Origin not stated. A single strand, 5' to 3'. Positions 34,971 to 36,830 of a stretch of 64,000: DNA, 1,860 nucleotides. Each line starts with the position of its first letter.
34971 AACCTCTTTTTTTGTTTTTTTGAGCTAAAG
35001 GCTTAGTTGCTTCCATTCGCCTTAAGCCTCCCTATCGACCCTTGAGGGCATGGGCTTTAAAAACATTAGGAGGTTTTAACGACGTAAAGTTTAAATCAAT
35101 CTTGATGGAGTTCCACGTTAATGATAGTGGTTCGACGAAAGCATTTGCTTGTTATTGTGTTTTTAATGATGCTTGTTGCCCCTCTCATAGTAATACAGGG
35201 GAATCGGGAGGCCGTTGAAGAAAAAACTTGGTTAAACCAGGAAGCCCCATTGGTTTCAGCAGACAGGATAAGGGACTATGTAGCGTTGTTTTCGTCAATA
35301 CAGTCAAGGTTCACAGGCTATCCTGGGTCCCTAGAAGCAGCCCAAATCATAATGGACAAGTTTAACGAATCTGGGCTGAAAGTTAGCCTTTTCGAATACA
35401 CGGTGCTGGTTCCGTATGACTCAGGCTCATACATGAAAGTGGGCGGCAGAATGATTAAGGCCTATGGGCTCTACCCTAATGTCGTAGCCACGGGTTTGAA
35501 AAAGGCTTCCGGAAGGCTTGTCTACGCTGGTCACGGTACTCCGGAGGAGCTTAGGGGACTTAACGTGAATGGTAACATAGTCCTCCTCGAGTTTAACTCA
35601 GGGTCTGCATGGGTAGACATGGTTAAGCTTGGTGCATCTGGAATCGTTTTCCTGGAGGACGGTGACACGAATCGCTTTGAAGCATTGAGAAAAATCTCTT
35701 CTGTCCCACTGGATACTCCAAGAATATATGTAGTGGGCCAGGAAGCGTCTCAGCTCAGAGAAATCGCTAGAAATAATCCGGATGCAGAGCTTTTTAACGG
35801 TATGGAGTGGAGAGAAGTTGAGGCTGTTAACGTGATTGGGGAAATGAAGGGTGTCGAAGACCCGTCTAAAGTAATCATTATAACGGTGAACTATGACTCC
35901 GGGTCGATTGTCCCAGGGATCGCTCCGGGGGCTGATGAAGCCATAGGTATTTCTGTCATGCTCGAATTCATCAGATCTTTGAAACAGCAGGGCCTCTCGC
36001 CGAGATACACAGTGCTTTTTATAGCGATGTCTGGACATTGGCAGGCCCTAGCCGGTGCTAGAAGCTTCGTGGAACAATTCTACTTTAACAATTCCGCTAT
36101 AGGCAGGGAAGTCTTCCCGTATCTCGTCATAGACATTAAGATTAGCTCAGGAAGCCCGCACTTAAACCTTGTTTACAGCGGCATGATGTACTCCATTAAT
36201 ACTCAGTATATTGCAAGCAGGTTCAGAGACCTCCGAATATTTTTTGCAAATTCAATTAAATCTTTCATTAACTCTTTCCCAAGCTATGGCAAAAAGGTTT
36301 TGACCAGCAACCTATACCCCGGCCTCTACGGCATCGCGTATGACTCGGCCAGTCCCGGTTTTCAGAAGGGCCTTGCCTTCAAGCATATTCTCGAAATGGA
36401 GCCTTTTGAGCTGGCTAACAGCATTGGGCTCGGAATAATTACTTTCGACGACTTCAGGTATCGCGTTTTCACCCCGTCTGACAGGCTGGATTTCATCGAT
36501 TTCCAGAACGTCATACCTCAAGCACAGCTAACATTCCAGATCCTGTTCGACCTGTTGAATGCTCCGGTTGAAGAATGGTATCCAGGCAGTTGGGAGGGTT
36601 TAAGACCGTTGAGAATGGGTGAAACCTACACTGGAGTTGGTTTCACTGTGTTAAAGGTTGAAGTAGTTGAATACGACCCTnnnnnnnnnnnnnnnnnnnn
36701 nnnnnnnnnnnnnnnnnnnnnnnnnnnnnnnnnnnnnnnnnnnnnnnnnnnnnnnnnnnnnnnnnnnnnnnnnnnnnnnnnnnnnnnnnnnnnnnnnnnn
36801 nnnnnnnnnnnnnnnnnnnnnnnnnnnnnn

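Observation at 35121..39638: M28-peptidase-like ectodomain with apparently degenerate metal ligands fused to an FtsX-like permease in a 1505-aa protein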

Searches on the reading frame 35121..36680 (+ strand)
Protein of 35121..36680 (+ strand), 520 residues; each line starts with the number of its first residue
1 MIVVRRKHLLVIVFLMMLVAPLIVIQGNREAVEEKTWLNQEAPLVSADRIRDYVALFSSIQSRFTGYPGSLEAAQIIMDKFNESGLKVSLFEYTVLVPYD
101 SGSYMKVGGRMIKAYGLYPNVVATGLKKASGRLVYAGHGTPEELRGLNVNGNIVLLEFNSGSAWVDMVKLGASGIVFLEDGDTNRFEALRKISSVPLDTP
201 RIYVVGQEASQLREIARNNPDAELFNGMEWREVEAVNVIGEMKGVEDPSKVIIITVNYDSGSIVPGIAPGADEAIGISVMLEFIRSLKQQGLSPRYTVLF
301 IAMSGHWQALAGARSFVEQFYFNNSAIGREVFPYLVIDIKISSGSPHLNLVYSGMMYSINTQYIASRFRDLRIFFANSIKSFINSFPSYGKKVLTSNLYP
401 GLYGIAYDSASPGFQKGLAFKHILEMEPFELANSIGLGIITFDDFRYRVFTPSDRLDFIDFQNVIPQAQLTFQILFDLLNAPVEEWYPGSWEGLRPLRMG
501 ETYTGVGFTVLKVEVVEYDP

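Call 13: search_solved_structures(query=window:35121-36680:+, max_evalue=1, show_alignments=4)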
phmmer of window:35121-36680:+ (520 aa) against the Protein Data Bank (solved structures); distinct sequences matched with E-value up to 1: 35.
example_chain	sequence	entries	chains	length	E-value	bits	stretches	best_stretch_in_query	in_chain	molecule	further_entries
2anp_A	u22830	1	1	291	3e-06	29.5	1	236-364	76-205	leucyl aminopeptidase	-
2oot_A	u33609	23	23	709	8.2e-06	28.1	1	235-359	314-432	Glutamate carboxypeptidase 2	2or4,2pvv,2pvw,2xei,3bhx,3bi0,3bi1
2c6c_A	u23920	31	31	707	8.2e-06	28.1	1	235-359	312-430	GLUTAMATE CARBOXYPEPTIDASE II | GLUTAMATE CARBOXYPEPTIDASE 2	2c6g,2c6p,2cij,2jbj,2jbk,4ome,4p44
9hlw_A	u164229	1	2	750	8.3e-06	28.1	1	235-359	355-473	Glutamate carboxypeptidase 2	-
3rbu_A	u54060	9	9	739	8.4e-06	28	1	235-359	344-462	Glutamate carboxypeptidase 2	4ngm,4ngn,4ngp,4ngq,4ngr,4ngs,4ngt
5ely_A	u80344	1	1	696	8.8e-06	28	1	235-359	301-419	Glutamate carboxypeptidase 2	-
1z8l_A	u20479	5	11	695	8.9e-06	28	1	235-359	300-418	Glutamate carboxypeptidase II | Glutamate carboxypeptidase 2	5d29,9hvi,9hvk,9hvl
4mcs_A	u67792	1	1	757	8.9e-06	28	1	235-359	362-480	Glutamate carboxypeptidase 2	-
5of0_A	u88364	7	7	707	1.3e-05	27.4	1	235-359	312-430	Glutamate carboxypeptidase 2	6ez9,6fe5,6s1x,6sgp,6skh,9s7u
3bxm_A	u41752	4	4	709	1.4e-05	27.3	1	235-359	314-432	Glutamate carboxypeptidase 2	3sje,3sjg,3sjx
5f09_A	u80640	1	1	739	1.4e-05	27.3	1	235-358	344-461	Glutamate carboxypeptidase 2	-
4mcp_A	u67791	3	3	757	1.5e-05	27.2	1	235-358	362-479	Glutamate carboxypeptidase 2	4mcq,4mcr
2ek8_A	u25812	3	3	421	2.2e-05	26.7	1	57-317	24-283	Aminopeptidase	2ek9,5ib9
2xef_A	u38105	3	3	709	3e-05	26.2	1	235-359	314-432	GLUTAMATE CARBOXYPEPTIDASE 2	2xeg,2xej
1amp_A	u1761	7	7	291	3.9e-05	25.9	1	236-364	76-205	AMINOPEPTIDASE | PROTEIN (AMINOPEPTIDASE) | BACTERIAL LEUCYL AMINOPEPTIDASE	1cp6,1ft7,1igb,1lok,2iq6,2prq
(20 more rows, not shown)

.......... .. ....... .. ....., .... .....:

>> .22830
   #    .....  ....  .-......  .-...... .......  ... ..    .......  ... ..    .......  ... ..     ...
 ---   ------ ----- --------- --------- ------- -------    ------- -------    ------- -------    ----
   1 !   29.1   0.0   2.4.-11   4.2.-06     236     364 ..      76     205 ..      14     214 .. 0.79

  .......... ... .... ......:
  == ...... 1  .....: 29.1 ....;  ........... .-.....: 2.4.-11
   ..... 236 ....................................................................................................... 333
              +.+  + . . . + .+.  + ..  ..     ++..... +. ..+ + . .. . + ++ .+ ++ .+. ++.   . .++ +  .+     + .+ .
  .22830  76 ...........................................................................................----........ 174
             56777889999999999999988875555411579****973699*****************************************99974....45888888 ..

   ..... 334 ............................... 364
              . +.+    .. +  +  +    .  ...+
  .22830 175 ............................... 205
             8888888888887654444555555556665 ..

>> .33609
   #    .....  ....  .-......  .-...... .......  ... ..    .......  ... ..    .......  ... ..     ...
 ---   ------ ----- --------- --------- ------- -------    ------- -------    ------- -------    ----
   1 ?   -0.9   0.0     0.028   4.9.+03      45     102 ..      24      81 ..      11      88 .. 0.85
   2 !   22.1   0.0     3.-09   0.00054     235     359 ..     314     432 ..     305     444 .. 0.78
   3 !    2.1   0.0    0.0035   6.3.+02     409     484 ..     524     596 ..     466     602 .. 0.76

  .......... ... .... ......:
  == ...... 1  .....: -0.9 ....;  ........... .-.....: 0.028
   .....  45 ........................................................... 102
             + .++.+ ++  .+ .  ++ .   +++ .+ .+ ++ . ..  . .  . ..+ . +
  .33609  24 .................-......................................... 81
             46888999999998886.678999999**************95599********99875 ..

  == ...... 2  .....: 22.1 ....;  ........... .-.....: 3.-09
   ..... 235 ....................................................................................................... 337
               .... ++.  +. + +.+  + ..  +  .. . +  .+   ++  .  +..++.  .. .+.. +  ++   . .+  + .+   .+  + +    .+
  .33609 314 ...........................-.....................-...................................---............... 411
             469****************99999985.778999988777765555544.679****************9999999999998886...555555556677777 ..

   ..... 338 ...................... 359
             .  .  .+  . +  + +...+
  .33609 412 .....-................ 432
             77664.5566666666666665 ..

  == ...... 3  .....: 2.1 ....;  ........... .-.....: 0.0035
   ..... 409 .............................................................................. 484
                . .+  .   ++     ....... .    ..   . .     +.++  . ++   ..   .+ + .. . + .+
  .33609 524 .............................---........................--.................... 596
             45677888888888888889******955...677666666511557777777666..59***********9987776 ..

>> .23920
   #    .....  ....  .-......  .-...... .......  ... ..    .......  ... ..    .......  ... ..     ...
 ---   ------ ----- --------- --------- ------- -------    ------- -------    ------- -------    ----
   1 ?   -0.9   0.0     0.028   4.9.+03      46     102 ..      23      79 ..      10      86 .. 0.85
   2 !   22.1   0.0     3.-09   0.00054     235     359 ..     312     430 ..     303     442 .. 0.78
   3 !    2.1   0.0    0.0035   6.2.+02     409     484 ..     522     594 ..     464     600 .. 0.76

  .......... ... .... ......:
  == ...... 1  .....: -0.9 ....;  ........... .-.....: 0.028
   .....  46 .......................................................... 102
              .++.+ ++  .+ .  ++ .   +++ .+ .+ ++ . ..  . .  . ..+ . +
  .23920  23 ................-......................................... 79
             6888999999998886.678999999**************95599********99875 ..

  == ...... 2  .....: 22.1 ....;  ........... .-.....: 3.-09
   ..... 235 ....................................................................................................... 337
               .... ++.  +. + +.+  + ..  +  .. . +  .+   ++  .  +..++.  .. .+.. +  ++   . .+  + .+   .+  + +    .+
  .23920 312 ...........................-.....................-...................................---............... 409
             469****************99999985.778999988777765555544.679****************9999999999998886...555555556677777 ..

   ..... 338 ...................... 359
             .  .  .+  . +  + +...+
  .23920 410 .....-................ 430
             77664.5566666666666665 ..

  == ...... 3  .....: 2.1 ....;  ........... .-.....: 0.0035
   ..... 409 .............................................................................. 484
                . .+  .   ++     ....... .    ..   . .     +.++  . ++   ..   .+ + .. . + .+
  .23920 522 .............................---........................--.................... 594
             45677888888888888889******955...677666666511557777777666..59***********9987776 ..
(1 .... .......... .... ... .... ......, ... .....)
